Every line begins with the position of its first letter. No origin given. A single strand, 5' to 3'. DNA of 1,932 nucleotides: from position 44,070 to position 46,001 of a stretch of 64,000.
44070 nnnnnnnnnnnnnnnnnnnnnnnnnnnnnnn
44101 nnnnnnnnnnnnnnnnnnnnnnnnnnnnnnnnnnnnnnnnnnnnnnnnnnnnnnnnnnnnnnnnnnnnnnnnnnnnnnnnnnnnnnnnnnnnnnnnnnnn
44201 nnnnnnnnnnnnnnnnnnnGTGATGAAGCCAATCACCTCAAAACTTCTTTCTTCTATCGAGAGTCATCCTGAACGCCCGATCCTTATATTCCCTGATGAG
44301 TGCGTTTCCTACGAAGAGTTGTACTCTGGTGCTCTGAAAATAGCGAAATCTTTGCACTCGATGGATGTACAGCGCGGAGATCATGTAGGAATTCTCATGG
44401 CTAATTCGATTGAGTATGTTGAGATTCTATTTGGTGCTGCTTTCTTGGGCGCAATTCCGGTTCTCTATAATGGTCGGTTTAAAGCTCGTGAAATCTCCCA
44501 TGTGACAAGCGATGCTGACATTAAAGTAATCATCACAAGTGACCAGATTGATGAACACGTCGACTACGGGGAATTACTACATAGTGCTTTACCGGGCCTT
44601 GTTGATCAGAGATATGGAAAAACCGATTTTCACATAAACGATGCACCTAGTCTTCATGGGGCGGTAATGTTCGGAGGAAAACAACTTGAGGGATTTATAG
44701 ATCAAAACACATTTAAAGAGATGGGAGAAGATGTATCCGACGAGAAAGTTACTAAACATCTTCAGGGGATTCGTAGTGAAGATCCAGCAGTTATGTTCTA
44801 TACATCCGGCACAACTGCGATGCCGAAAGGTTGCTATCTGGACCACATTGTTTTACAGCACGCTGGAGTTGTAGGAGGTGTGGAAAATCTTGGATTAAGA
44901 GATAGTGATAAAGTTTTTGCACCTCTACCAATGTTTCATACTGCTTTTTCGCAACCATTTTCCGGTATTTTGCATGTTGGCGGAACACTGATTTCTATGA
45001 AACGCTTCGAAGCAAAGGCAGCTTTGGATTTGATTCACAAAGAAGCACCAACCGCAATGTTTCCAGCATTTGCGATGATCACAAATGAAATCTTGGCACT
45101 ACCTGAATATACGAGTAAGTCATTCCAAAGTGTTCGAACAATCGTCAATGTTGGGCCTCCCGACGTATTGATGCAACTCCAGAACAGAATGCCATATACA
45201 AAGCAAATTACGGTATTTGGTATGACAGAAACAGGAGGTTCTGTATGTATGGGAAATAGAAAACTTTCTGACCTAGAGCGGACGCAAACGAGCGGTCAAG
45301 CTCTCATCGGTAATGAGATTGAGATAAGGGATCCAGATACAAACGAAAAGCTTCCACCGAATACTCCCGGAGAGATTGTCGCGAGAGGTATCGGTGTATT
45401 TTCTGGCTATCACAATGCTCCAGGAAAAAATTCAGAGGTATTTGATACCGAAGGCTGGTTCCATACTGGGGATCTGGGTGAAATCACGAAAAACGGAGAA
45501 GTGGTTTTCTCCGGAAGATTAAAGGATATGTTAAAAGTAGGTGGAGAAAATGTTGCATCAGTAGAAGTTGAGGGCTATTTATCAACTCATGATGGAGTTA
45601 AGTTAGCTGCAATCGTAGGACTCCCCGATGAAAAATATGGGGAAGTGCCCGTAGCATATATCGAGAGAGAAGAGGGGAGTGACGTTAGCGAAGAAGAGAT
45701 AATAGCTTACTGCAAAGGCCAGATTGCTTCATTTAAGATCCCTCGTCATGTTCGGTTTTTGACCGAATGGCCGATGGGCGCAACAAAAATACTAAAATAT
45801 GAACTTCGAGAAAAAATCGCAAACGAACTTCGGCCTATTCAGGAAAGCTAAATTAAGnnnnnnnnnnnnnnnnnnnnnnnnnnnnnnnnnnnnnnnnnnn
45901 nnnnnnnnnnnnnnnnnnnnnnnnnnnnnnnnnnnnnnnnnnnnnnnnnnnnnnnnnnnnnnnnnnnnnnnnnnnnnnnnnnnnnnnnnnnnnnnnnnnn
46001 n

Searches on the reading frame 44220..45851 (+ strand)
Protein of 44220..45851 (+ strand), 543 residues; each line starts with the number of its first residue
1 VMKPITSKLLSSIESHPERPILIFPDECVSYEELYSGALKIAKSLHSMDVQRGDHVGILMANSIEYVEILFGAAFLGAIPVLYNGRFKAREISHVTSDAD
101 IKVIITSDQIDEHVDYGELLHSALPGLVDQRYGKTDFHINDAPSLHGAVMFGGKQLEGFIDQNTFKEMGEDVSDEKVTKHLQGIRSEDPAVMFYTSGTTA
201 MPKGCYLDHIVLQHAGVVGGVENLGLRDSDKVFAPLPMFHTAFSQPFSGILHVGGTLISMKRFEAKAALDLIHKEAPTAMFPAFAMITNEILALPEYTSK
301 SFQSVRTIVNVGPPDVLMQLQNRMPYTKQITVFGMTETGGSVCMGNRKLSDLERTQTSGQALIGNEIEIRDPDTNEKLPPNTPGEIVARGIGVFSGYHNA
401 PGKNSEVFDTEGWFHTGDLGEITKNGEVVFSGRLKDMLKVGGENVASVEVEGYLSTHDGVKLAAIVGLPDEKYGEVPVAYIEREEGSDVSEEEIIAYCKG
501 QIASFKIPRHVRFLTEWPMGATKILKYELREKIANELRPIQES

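Call 27: find_encoding_contigs(protein=window:44220-45851:+, flank=10000, max_places=1)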
Protein window:44220-45851:+ (543 aa): no gene with exactly this product is on record in the collection.
